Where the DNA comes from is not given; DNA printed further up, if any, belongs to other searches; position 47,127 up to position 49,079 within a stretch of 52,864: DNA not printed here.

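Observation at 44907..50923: Operon joining a split thiol:fumarate-reductase-like module to HdrC and an HdrA-MvhD fusion: candidate soluble, flavin-bifurcating fumarate reductase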

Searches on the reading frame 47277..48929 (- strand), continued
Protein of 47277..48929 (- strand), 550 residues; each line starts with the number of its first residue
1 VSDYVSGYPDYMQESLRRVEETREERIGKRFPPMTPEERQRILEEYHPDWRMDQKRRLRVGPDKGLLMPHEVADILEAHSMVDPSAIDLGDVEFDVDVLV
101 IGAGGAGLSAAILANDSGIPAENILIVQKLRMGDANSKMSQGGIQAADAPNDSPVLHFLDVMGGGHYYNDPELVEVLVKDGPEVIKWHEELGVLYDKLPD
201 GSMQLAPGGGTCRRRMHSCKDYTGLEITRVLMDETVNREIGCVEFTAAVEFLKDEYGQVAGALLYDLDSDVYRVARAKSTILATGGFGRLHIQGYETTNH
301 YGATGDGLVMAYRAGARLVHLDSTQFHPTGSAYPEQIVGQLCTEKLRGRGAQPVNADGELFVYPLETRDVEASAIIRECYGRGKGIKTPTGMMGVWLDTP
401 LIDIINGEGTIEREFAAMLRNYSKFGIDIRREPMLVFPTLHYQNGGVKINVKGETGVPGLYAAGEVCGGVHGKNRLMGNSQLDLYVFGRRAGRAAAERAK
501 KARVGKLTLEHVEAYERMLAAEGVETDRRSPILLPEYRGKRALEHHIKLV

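Call 44: search_protein_representatives(protein=window:47277-48929:-)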
Query: 550 residues. Proteins with E-value up to 0.001 (for the whole library): 18970; up to 1e-10: 8489; up to 1e-30: 2287. The best 150 are listed.
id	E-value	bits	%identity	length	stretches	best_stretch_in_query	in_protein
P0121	1.2e-234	796.7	63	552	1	3-548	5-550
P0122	3.0e-145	501.6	49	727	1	30-534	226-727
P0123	4.0e-132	458.2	44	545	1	34-538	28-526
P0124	3.2e-130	452.0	59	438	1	188-538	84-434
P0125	9.4e-124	430.6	59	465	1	96-431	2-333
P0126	5.9e-119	414.8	55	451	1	5-344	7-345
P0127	8.5e-115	401.1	59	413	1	198-502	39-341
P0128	2.0e-111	389.9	42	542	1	31-538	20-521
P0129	8.4e-111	387.9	58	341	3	318-455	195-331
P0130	1.2e-109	384.0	57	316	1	4-315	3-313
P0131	2.1e-108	379.9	44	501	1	14-512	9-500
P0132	7.6e-106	371.5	42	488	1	16-499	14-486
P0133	6.9e-104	365.1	44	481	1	19-497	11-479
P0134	3.7e-103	362.7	62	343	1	288-541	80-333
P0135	3.9e-102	359.3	58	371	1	88-366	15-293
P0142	8.5e-88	312.0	41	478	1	28-499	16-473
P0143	1.5e-87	311.1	41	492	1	58-503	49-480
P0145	9.3e-82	292.0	44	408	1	93-499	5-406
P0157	4.3e-73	263.4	38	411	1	96-499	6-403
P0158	7.9e-73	262.5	39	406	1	95-499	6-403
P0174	2.8e-66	240.9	38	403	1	97-494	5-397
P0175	3.5e-66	240.6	43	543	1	97-504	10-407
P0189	2.6e-62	227.9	39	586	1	95-499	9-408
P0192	1.1e-60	222.5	38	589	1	97-499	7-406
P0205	9.3e-58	212.8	36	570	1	89-516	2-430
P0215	2.8e-56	207.9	41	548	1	96-501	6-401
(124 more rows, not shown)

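Call 45: predict_structure(protein=window:47277-48929:-)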
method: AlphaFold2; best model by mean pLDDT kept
length: 550 residues; sequences in the alignment: 1
mean_pLDDT: 32.2   pTM: 0.24
mean pLDDT of the five models: 32.2, 28.8, 28.2, 26.7, 25.7
residues with pLDDT >= 90: 0; 70-90: 0; 50-70: 20; < 50: 530
segments of 3 or more residues with pLDDT < 50: 1-33, 38-40, 45-340, 354-361, 364-516, 518-550
pLDDT, mean of each block of 10 residues (from residue 1): 35 41 39 48 44 31 27 34 30 32 39 36 36 30 27 28 24 23 28 34 32 24 24 24 22 26 24 23 24 24 25 25 26 41 53 45 46 44 30 35 33 37 34 41 27 26 24 22 28 38 36 47 37 28 30
secondary structure, 60 per line:
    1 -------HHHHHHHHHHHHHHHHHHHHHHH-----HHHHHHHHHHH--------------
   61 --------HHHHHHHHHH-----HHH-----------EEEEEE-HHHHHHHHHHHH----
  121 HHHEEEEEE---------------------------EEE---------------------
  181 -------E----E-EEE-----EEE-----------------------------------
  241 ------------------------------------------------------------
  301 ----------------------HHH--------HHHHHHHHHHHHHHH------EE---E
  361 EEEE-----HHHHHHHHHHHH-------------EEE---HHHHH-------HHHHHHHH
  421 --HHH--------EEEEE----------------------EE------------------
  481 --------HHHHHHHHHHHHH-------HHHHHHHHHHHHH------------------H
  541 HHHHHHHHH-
elements in order: H8-30 H36-46 H69-78 E98-103 H105-116 E124-129 E157-159 E195-197 E203-205 H334-348 E360-364 H370-381 E395-397 H401-405 H413-420 E434-438 H489-501 H509-521 H540-549

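Call 58: list_cluster_members(proteins=[P0121, P0122, P0123, P0128, P0131, P0132, P0133, P0142, P0143, P0145])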
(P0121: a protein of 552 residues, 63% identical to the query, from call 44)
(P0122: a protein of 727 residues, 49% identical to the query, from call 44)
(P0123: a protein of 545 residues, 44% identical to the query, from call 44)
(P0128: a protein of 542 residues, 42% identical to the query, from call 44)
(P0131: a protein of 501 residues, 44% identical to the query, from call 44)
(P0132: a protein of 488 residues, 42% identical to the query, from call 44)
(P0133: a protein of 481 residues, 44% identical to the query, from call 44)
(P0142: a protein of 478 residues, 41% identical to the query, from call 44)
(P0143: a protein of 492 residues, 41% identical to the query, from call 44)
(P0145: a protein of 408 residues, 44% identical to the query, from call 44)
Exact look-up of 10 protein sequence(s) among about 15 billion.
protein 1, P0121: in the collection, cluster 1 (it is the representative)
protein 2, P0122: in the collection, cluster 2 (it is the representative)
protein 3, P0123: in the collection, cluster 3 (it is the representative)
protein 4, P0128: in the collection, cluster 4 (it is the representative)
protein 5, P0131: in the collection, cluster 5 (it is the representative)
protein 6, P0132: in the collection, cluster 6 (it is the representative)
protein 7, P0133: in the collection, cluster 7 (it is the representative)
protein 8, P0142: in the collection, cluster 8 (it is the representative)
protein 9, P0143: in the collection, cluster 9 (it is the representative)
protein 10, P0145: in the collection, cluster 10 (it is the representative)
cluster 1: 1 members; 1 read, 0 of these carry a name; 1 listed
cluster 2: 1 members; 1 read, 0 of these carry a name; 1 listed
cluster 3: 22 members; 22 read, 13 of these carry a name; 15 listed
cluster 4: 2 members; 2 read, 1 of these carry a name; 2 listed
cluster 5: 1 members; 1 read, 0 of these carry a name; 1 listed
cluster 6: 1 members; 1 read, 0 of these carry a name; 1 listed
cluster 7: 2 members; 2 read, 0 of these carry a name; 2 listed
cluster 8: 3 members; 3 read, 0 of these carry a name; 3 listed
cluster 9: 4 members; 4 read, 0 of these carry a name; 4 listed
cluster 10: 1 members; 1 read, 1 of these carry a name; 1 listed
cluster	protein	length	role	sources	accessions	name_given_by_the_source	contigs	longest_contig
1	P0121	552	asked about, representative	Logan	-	-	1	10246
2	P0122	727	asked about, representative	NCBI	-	-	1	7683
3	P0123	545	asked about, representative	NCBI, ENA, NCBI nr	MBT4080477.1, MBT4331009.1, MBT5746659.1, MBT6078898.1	MAG: FAD-binding protein [Gammaproteobacteria bacterium] | FAD-binding protein [Gammaproteobacteria bacterium]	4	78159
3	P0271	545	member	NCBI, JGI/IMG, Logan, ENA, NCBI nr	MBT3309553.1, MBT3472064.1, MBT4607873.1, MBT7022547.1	MAG: FAD-binding protein [Gammaproteobacteria bacterium] | succinate dehydrogenase / fumarate reductase flavoprotein subunit/L-aspartate oxidase | FAD-binding protein [Gammaproteobacteria bacterium]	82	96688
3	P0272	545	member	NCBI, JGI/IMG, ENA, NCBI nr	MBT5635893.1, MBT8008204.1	MAG: FAD-binding protein [Gammaproteobacteria bacterium] | FAD-binding protein [Gammaproteobacteria bacterium]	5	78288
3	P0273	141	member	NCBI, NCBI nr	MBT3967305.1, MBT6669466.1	MAG: FAD-binding protein, partial [Gammaproteobacteria bacterium] | FAD-binding protein [Gammaproteobacteria bacterium]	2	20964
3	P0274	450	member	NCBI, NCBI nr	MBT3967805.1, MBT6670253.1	MAG: FAD-binding protein, partial [Gammaproteobacteria bacterium] | FAD-binding protein [Gammaproteobacteria bacterium]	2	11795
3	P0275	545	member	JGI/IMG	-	succinate dehydrogenase / fumarate reductase flavoprotein subunit/L-aspartate oxidase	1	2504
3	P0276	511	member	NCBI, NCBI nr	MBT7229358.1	MAG: FAD-binding protein, partial [Gammaproteobacteria bacterium] | FAD-binding protein [Gammaproteobacteria bacterium]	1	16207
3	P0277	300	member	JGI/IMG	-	succinate dehydrogenase / fumarate reductase flavoprotein subunit/L-aspartate oxidase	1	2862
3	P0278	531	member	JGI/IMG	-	succinate dehydrogenase / fumarate reductase flavoprotein subunit/L-aspartate oxidase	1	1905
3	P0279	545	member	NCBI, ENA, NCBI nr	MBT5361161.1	MAG: FAD-binding protein [Gammaproteobacteria bacterium] | FAD-binding protein [Gammaproteobacteria bacterium]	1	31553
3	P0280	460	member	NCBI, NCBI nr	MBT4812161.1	MAG: FAD-binding protein, partial [Thiotrichales bacterium] | FAD-binding protein [Thiotrichales bacterium]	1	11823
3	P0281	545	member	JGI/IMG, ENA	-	succinate dehydrogenase / fumarate reductase flavoprotein subunit/L-aspartate oxidase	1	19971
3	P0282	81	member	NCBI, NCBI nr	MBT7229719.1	MAG: L-aspartate oxidase, partial [Gammaproteobacteria bacterium] | L-aspartate oxidase [Gammaproteobacteria bacterium]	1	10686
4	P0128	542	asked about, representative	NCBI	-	-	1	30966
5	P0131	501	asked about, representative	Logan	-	-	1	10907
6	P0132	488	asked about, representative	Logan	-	-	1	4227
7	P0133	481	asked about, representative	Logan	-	-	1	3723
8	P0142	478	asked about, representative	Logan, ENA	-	-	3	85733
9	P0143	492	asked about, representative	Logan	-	-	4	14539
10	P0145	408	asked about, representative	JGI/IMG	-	succinate dehydrogenase / fumarate reductase flavoprotein subunit/L-aspartate oxidase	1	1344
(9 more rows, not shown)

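Call 59: find_encoding_contigs(protein=P0123, flank=8000, max_places=2)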
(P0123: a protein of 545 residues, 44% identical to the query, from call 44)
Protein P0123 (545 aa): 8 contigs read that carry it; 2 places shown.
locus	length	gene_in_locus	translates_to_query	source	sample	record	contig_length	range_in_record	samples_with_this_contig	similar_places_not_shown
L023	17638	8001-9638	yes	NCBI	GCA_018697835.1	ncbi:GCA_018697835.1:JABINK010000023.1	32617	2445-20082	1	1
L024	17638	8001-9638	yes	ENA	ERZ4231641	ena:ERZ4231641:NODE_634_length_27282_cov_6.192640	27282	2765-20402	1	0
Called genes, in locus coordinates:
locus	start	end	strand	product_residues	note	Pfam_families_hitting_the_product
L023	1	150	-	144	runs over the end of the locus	PF02635:DsrE (weak)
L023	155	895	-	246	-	-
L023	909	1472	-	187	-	PF04542:Sigma70_r2, PF08281:Sigma70_r4_2, PF04545:Sigma70_r4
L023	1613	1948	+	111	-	PF11743:DUF3301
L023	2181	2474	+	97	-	PF00581:Rhodanese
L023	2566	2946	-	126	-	PF02261:Asp_decarbox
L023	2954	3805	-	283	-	PF02569:Pantoate_ligase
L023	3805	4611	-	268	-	PF02548:Pantoate_transf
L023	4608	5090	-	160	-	PF01288:HPPK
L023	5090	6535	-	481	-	PF01743:PolyA_pol, PF12627:PolyA_pol_RNAbd, PF12626:PolyA_pol_arg_C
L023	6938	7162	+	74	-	-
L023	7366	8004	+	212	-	PF13510:Fer2_4 (weak), PF12838:Fer4_7 (faint), PF13183:Fer4_8 (faint), PF13534:Fer4_17 (faint), PF13746:Fer4_18 (faint), PF13187:Fer4_9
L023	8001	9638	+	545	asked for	PF00890:FAD_binding_2, PF01134:GIDA (faint), PF01266:DAO, PF03486:HI0933_like (weak), PF07992:Pyr_redox_2 (faint), PF12831:FAD_oxidored (faint)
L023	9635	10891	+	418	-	PF01512:Complex1_51K, PF10531:SLBB (weak), PF22461:SLBB_2 (weak), PF10589:NADH_4Fe-4S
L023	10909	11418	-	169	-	-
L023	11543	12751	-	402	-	PF05977:MFS_3, PF07690:MFS_1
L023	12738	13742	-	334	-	PF00501:AMP-binding, PF13193:AMP-binding_C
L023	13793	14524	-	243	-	PF01209:Ubie_methyltran, PF13489:Methyltransf_23, PF13649:Methyltransf_25, PF13847:Methyltransf_31, PF08241:Methyltransf_11, PF08242:Methyltransf_12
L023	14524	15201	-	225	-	PF01322:Cytochrom_C_2 (faint)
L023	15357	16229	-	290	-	PF01040:UbiA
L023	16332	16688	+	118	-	-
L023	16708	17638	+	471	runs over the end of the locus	PF01297:ZnuA, PF02630:SCO1-SenC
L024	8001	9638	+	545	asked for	PF00890:FAD_binding_2, PF01134:GIDA (faint), PF01266:DAO, PF03486:HI0933_like (weak), PF07992:Pyr_redox_2 (faint), PF12831:FAD_oxidored (faint)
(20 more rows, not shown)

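Call 60: find_encoding_contigs(protein=P0122, flank=8000, max_places=2)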
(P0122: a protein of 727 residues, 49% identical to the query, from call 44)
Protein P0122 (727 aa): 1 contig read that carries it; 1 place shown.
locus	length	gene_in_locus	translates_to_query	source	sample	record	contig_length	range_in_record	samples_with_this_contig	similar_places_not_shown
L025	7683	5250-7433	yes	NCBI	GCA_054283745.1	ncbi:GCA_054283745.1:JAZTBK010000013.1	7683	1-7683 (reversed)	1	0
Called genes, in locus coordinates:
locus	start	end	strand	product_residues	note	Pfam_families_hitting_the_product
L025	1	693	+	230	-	?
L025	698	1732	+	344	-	PF04389:Peptidase_M28 (faint), PF05343:Peptidase_M42, PF01546:Peptidase_M20 (weak)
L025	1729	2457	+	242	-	PF00583:Acetyltransf_1, PF12746:GNAT_acetyltran (weak), PF13508:Acetyltransf_7 (weak), PF08445:FR47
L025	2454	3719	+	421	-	PF06838:Met_gamma_lyase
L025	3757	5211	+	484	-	PF01943:Polysacc_synt, PF13440:Polysacc_synt_3, PF03023:MurJ (weak)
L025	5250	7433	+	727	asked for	PF13183:Fer4_8 (faint), PF12838:Fer4_7 (weak), PF13187:Fer4_9 (weak), PF00890:FAD_binding_2, PF01266:DAO, PF03486:HI0933_like, PF07992:Pyr_redox_2, PF12831:FAD_oxidored (faint)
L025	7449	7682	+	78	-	?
